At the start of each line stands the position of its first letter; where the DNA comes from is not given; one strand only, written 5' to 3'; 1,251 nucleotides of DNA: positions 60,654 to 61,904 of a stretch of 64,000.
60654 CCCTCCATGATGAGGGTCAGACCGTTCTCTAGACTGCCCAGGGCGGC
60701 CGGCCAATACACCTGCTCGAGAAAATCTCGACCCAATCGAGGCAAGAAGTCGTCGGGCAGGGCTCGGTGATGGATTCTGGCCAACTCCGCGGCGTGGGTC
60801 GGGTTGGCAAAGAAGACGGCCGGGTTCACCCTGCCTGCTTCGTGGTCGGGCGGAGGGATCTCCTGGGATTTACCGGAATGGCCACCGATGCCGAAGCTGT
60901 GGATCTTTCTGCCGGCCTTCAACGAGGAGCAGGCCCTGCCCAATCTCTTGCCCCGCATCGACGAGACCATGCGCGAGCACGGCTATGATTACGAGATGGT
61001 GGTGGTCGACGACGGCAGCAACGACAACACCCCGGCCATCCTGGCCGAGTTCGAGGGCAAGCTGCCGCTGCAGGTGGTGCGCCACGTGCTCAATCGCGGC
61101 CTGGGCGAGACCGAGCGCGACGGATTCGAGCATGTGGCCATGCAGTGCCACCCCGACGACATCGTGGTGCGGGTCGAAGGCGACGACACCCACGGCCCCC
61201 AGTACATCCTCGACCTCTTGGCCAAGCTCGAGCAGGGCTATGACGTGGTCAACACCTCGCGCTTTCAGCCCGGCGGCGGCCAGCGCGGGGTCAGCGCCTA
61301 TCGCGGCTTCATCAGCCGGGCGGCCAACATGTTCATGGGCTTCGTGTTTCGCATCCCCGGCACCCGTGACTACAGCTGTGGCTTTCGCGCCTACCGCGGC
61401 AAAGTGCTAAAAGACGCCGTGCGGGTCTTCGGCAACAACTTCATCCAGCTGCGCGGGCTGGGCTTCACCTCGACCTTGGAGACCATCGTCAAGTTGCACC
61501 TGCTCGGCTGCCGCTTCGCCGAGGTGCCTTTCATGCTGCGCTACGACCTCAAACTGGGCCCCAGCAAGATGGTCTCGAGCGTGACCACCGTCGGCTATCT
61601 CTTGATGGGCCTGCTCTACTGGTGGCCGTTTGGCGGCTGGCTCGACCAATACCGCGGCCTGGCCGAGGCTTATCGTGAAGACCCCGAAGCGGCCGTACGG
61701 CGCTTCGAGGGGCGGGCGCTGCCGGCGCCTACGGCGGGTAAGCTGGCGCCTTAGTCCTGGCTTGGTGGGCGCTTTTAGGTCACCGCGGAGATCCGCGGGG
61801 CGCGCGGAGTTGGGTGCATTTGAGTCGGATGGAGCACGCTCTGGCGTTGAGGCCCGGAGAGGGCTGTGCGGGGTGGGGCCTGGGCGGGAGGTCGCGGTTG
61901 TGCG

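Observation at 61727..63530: Tandem triplication of a ~740-bp intergenic segment with internal 72-bp mini-repeat arrays bearing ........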

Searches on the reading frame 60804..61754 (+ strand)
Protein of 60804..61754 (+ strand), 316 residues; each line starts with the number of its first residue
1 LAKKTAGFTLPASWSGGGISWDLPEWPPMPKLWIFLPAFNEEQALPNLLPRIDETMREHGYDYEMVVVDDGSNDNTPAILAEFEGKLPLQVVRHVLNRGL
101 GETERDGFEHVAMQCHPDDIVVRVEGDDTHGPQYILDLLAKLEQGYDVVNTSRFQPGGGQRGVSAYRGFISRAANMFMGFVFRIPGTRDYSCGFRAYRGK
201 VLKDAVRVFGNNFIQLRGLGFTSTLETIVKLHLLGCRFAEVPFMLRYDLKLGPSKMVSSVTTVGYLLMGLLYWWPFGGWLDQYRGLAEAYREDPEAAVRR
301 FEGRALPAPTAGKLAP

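Call 14: find_encoding_contigs(protein=window:60804-61754:+, flank=10000, max_places=6)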
Protein window:60804-61754:+ (316 aa): no gene with exactly this product is on record in the collection.

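Call 15: search_protein_families(library=pfam, proteins=[window:60804-61754:+], max_evalue=0.01)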
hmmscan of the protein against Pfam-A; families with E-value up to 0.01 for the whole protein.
window:60804-61754:+ (316 aa): 1 family
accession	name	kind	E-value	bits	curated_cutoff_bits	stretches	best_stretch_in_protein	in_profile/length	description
PF00535.33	Glycos_transf_2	-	1.3e-20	74.5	23.3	1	34-203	2-165/168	Glycosyl transferase family 2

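Call 17: find_encoding_contigs(protein=window:60888-61754:+, flank=10000, max_places=6)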
Protein window:60888-61754:+ (288 aa): 3 contigs read that carry it; 1 place shown.
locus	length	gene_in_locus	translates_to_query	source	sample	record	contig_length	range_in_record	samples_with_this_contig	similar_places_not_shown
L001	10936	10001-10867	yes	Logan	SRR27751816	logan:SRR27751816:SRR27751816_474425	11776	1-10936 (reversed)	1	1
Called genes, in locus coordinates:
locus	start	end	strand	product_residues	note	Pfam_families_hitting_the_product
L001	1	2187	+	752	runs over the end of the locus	-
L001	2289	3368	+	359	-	PF01380:SIS (weak)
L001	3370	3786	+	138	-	-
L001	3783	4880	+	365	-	PF02625:XdhC_CoxI, PF13478:XdhC_C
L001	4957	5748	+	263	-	PF01464:SLT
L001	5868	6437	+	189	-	PF02482:Ribosomal_S30AE, PF16321:Ribosom_S30AE_C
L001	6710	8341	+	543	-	PF22694:CtpB_N-like (faint), PF00595:PDZ, PF13180:PDZ_2 (weak), PF17820:PDZ_6, PF03572:Peptidase_S41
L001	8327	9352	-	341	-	PF02350:Epimerase_2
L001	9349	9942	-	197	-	PF13508:Acetyltransf_7, PF00583:Acetyltransf_1, PF08445:FR47 (faint)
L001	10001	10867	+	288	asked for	PF00535:Glycos_transf_2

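Call 19: find_related_loci(query=window:60888-61754:+, collection=genome_contigs, flank=10000)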
Query window:60888-61754:+ (288 aa) in genome_contigs; peptide patterns used: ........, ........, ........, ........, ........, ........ (x = any residue, [..] = any of these).
31 stretches matched a pattern; 10 encode a relative of the query (tblastn E <= 1e-3); 10 distinct loci.
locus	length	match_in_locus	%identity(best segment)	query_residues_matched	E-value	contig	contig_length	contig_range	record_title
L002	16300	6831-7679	66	4-286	1e-131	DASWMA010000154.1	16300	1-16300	MAG TPA_asm: Longimicrobium sp. isolate SMAG_U3375 k141_81357, whole genome shotgun sequence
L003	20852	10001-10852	65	4-287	3e-125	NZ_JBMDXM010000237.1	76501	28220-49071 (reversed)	MAG: Longimicrobium sp. isolate FBaRs1_5 FBaRs1_contig237, whole genome shotgun sequence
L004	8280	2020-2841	65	4-277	3e-123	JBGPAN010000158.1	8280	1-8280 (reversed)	MAG: Bacteroidota bacterium isolate OBJ_0618_130150_128 k141_4254008_length_8280_cov_8.0000, whole genome shotgun sequen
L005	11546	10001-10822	64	4-279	2e-122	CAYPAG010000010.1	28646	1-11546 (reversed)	MAG TPA_asm: uncultured Pelolinea sp. isolate binchicken_co27_376 genome assembly, contig: NODE_2821_length_28646_cov_7.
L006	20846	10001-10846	61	4-286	2e-117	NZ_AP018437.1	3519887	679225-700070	Pelolinea submarina strain MO-CFX1 chromosome, complete genome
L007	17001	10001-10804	63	4-273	1e-115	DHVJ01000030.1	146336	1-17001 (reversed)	MAG TPA_asm: Anaerolineaceae bacterium UBA5211 UBA5211_contig_4684, whole genome shotgun sequence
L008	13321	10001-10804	61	4-273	1e-114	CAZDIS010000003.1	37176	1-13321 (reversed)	MAG TPA_asm: uncultured Pelolinea sp. isolate SRP141376_co2_399 genome assembly, contig: NODE_2497_length_37176_cov_4.66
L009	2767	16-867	54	3-286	9e-115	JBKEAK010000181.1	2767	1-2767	MAG: Halodesulfovibrio sp. isolate VLC_100 k251_2631500, whole genome shotgun sequence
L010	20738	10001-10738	55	6-251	5e-91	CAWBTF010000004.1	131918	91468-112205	MAG: uncultured beta proteobacterium isolate MFD04651.bin.1.131 genome assembly, contig: contig_14656, whole genome shot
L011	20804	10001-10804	61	4-273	8e-115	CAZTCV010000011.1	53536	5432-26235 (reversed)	MAG TPA_asm: uncultured Pelolinea sp. isolate SRP241326_co4_229 genome assembly, contig: NODE_980_length_53536_cov_102.1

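Call 34: find_homologous_proteins(query=window:60888-61754:+, max_evalue=1e-20)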
Query window:60888-61754:+ (288 aa): 1580 proteins with E <= 1e-20 among 2706 candidates; the best 120 are listed.
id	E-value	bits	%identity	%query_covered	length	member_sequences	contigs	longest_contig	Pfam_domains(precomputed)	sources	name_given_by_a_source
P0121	1.7e-196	669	100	100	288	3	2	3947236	PF00535.33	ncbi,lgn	ncbi:MAG: glycosyltransferase family 2 protein [Vulcanimicrobiota bacterium]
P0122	2.5e-134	465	68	99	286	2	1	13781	PF00535.33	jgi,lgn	jgi:dolichol-phosphate mannosyltransferase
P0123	1.9e-133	462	69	99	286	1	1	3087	PF00535.33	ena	-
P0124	3.0e-133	462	69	99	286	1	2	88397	PF00535.33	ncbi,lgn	-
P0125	7.8e-133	460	68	99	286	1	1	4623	PF00535.33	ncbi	-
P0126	8.6e-133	460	70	98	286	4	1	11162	PF00535.33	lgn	-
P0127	2.1e-132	459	67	99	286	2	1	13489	PF00535.33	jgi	jgi:dolichol-phosphate mannosyltransferase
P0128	3.2e-132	458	69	99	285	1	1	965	PF00535.33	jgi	jgi:dolichol-phosphate mannosyltransferase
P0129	7.0e-132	457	68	99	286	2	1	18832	PF13641.13,PF00535.33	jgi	jgi:dolichol-phosphate mannosyltransferase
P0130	1.7e-131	456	68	99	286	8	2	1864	PF00535.33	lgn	-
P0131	3.3e-131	455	69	95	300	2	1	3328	PF00535.33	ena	-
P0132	3.9e-131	455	69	95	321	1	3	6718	PF00535.33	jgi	-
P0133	4.2e-131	455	70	95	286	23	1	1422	PF00535.33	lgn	-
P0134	1.0e-130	453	69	95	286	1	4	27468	PF13641.13,PF00535.33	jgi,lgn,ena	-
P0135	2.1e-130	452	69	98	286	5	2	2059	PF00535.33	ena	-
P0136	3.5e-130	451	69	95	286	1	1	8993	PF00535.33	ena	-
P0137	3.6e-130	451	67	99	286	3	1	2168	PF00535.33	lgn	-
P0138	4.2e-130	451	68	99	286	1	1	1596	PF00535.33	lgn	-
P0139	8.7e-130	450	70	94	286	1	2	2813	PF00535.33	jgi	jgi:dolichol-phosphate mannosyltransferase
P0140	8.9e-130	450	67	99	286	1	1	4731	PF00535.33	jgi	-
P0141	1.1e-129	450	69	95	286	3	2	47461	PF00535.33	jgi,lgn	-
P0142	1.2e-129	450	69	95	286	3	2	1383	PF13641.13,PF00535.33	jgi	jgi:dolichol-phosphate mannosyltransferase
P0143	1.4e-129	449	69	98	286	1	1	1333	PF00535.33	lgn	-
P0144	1.5e-129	449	70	98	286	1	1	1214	PF00535.33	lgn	-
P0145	2.0e-129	449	70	94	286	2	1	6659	PF00535.33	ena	-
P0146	2.1e-129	449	67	99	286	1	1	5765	PF00535.33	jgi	jgi:dolichol-phosphate mannosyltransferase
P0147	2.3e-129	449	67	96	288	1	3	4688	PF00535.33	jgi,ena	-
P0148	2.3e-129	449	70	95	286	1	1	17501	PF00535.33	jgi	jgi:dolichol-phosphate mannosyltransferase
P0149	3.4e-129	448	68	99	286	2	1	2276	PF00535.33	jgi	jgi:dolichol-phosphate mannosyltransferase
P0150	3.9e-129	448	67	99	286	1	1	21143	PF00535.33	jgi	jgi:dolichol-phosphate mannosyltransferase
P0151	4.0e-129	448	67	95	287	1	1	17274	PF00535.33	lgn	-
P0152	4.1e-129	448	66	100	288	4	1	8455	PF00535.33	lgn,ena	-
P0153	4.2e-129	448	69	94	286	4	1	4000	PF00535.33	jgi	-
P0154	4.7e-129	448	68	98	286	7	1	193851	PF00535.33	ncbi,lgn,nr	ncbi:MAG: glycosyltransferase family 2 protein [Vicinamibacterales bacterium]|nr:glycosyltransferase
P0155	6.0e-129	447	68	99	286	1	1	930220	PF00535.33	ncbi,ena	-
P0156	6.8e-129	447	67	99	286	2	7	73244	PF00535.33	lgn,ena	-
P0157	7.1e-129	447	65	98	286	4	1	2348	PF13641.13,PF00535.33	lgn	-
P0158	7.4e-129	447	69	95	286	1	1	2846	PF00535.33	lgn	-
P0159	7.9e-129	447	67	99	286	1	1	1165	PF00535.33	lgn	-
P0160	8.9e-129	447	69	94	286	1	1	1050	PF13641.13,PF00535.33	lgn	-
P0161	1.0e-128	447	66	99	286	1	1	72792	PF00535.33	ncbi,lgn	-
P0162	1.1e-128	447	68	99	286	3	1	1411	PF00535.33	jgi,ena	jgi:dolichol-phosphate mannosyltransferase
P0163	1.4e-128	446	66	99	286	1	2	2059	PF00535.33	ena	-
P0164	1.4e-128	446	66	99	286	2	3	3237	PF00535.33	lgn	-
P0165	1.5e-128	446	67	99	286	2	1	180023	PF00535.33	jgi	jgi:dolichol-phosphate mannosyltransferase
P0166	1.5e-128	446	67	93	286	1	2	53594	PF00535.33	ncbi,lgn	-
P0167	1.7e-128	446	67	99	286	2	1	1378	PF00535.33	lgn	-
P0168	1.9e-128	446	69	95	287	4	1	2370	PF00535.33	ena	-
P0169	2.1e-128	446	70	95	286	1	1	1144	PF13641.13,PF00535.33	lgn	-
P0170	2.2e-128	446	69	94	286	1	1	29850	PF00535.33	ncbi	ncbi:glycosyltransferase [Chloroflexota bacterium]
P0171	2.7e-128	445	67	99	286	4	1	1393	PF00535.33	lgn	-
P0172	3.1e-128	445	69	95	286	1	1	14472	PF00535.33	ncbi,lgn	-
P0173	3.1e-128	445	68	95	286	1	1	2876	PF00535.33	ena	-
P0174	3.3e-128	445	68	95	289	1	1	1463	PF00535.33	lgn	-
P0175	3.5e-128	445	70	97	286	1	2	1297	PF00535.33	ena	-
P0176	3.6e-128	445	69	95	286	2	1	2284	PF00535.33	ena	-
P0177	4.0e-128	445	65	98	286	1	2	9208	PF00535.33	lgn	-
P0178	4.2e-128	445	68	94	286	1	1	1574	PF13641.13,PF00535.33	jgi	jgi:dolichol-phosphate mannosyltransferase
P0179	4.8e-128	444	67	99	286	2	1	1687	PF00535.33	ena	-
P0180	4.9e-128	444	69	98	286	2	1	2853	PF00535.33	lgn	-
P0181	6.0e-128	444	67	99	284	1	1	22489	PF00535.33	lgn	-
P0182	7.1e-128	444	67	98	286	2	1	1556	PF00535.33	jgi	jgi:dolichol-phosphate mannosyltransferase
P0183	7.3e-128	444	67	99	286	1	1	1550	PF00535.33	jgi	-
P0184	7.4e-128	444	65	99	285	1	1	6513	PF00535.33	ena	-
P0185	9.1e-128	444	70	96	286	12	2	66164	PF00535.33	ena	-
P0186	9.9e-128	443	66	98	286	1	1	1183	PF00535.33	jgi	jgi:dolichol-phosphate mannosyltransferase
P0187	1.0e-127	443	70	95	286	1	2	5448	PF00535.33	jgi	jgi:dolichol-phosphate mannosyltransferase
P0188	1.3e-127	443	66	99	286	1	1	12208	PF00535.33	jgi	jgi:dolichol-phosphate mannosyltransferase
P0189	1.4e-127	443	66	96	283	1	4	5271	PF00535.33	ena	-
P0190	1.5e-127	443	67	99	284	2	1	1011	PF00535.33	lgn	-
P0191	1.5e-127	443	67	98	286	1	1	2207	PF00535.33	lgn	-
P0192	1.8e-127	443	69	92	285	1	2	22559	PF13641.13,PF00535.33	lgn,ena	-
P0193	1.9e-127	442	68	95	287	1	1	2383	PF00535.33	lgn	-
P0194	2.9e-127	442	67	98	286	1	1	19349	PF00535.33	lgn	-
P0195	3.0e-127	442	68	96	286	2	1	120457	PF13641.13,PF00535.33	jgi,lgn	jgi:dolichol-phosphate mannosyltransferase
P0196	5.5e-127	441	67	99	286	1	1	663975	PF00535.33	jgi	-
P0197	5.8e-127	441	68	93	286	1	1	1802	PF00535.33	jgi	-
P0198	6.7e-127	441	69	95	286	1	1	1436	PF00535.33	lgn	-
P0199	8.7e-127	440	70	98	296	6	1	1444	PF00535.33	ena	-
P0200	9.2e-127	440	67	98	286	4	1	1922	PF00535.33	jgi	jgi:dolichol-phosphate mannosyltransferase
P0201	9.9e-127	440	65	99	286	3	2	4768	PF00535.33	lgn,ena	-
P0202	1.1e-126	440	67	98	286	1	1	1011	PF00535.33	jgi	jgi:dolichol-phosphate mannosyltransferase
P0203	1.1e-126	440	69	95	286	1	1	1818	PF13641.13,PF00535.33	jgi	jgi:dolichol-phosphate mannosyltransferase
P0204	1.2e-126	440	68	98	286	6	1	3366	PF00535.33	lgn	-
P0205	1.3e-126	440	67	98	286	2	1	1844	PF00535.33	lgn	-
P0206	1.4e-126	440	68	98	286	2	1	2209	PF00535.33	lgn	-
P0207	1.7e-126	439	65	96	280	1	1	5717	PF00535.33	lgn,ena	-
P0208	2.0e-126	439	66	98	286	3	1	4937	PF00535.33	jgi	jgi:dolichol-phosphate mannosyltransferase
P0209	2.3e-126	439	65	99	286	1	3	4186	PF00535.33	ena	-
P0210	2.3e-126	439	66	98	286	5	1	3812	PF00535.33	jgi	jgi:dolichol-phosphate mannosyltransferase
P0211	2.5e-126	439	69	93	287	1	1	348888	PF00535.33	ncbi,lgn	-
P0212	2.6e-126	439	66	98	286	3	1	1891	PF13641.13,PF00535.33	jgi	-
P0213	2.8e-126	439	66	98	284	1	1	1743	PF00535.33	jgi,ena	-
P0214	3.2e-126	438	69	96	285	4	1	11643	PF00535.33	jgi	-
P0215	3.3e-126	438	70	94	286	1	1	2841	PF00535.33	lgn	-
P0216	3.4e-126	438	66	99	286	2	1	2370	PF00535.33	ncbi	-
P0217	3.4e-126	438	67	98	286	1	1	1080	PF00535.33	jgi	-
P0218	3.4e-126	438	66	98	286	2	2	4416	PF13641.13,PF00535.33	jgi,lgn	jgi:dolichol-phosphate mannosyltransferase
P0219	3.6e-126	438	65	99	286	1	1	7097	PF00535.33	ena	-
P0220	3.9e-126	438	65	99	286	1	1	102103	PF00535.33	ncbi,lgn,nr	ncbi:MAG: glycosyltransferase [Chloroflexi bacterium]|nr:glycosyltransferase [Chloroflexota bacteriu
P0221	5.0e-126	438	65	98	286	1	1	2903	PF00535.33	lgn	-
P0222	5.0e-126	438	67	95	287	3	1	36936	PF00535.33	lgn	-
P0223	5.3e-126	438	65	98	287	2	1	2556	PF13641.13,PF00535.33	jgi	-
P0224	5.4e-126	438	66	98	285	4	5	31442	PF00535.33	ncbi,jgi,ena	-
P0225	5.7e-126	438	65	99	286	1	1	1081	PF00535.33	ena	-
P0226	6.1e-126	438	65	100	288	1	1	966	PF00535.33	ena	-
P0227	6.6e-126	437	69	95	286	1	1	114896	PF00535.33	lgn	-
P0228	6.7e-126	437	65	94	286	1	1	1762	PF00535.33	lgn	-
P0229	7.0e-126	437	67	98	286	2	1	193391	PF00535.33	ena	-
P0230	7.3e-126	437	65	99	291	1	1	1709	PF13641.13,PF00535.33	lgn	-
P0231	7.3e-126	437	68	94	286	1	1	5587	PF00535.33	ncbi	-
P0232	8.3e-126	437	66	100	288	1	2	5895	PF00535.33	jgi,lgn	jgi:dolichol-phosphate mannosyltransferase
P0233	8.3e-126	437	65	99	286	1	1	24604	PF13641.13,PF00535.33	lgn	-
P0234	8.5e-126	437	68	99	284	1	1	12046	PF00535.33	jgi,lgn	jgi:dolichol-phosphate mannosyltransferase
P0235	9.6e-126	437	67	98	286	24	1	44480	PF00535.33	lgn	-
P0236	9.8e-126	437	66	98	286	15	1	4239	PF13641.13,PF00535.33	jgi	jgi:dolichol-phosphate mannosyltransferase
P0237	9.9e-126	437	64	99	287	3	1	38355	PF00535.33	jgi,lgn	jgi:dolichol-phosphate mannosyltransferase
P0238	1.1e-125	437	68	94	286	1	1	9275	PF00535.33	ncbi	-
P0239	1.1e-125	437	65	99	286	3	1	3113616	PF00535.33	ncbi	ncbi:MAG: glycosyltransferase [Anaerolineales bacterium]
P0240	1.2e-125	437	70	93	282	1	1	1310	PF00535.33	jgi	jgi:dolichol-phosphate mannosyltransferase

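Call 41: list_cluster_members(proteins=[P0121, P0001])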
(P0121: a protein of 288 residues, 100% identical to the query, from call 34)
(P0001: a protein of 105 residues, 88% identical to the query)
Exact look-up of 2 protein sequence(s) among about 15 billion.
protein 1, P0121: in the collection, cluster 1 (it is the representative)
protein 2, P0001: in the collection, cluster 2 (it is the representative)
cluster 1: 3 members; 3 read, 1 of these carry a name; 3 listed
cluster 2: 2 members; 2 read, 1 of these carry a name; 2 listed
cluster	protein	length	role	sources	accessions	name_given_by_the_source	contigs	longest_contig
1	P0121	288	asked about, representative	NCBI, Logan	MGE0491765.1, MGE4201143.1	MAG: glycosyltransferase family 2 protein [Vulcanimicrobiota bacterium]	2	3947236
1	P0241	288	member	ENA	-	-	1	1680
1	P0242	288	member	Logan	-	-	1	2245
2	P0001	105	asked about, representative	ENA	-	-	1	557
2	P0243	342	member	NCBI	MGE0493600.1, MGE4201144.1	MAG: Rpn family recombination-promoting nuclease/putative transposase [Vulcanimicrobiota ...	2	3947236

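Call 42: find_encoding_contigs(protein=P0241, flank=10000)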
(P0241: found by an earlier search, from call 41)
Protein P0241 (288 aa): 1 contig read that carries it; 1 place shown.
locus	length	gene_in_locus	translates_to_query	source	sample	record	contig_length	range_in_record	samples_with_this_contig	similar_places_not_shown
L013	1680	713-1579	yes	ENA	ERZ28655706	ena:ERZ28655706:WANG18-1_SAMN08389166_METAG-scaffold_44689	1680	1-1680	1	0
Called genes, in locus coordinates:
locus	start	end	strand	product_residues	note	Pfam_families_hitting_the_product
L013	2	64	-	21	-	?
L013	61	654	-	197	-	PF13508:Acetyltransf_7, PF00583:Acetyltransf_1, PF08445:FR47 (weak)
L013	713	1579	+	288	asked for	PF00535:Glycos_transf_2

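Call 43: find_encoding_contigs(protein=P0242, flank=10000)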
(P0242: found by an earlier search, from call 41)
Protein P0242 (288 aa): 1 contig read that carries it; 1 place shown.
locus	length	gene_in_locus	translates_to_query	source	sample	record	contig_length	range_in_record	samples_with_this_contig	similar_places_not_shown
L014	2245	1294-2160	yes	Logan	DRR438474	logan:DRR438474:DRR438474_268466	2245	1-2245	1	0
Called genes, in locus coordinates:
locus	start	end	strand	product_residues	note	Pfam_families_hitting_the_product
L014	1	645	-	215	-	?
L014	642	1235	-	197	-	PF13508:Acetyltransf_7, PF00583:Acetyltransf_1, PF08445:FR47 (weak)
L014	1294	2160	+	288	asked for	PF00535:Glycos_transf_2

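Call 44: find_encoding_contigs(protein=P0243, flank=10000, max_places=10)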
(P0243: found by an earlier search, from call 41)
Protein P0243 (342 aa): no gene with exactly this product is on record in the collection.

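Call 64: search_protein_families(library=ncbifam, proteins=[P0243], max_evalue=0.01)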
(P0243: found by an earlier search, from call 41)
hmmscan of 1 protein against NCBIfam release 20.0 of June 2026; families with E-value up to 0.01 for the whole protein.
P0243 (342 aa): 5 families
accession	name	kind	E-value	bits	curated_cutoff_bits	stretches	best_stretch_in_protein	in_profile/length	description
NF004267.1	PRK05687.1-3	equivalog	1e-12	47.8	293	1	209-290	46-129/266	flagellar assembly protein FliH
NF004270.2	PRK05687.2-1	equivalog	1.6e-11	44.3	180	1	210-287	15-93/223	flagellar assembly protein FliH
TIGR01784.1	T_den_put_tspse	subfamily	4.2e-11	43.2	52.1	1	4-96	1-90/273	Rpn family recombination-promoting nuclease/putative transposase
NF009925.1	PRK13386.1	equivalog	7.3e-11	41.8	192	1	231-292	33-94/228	flagellar assembly protein FliH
NF004266.1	PRK05687.1-1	equivalog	2.8e-06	27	260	1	212-283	18-92/230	flagellar assembly protein FliH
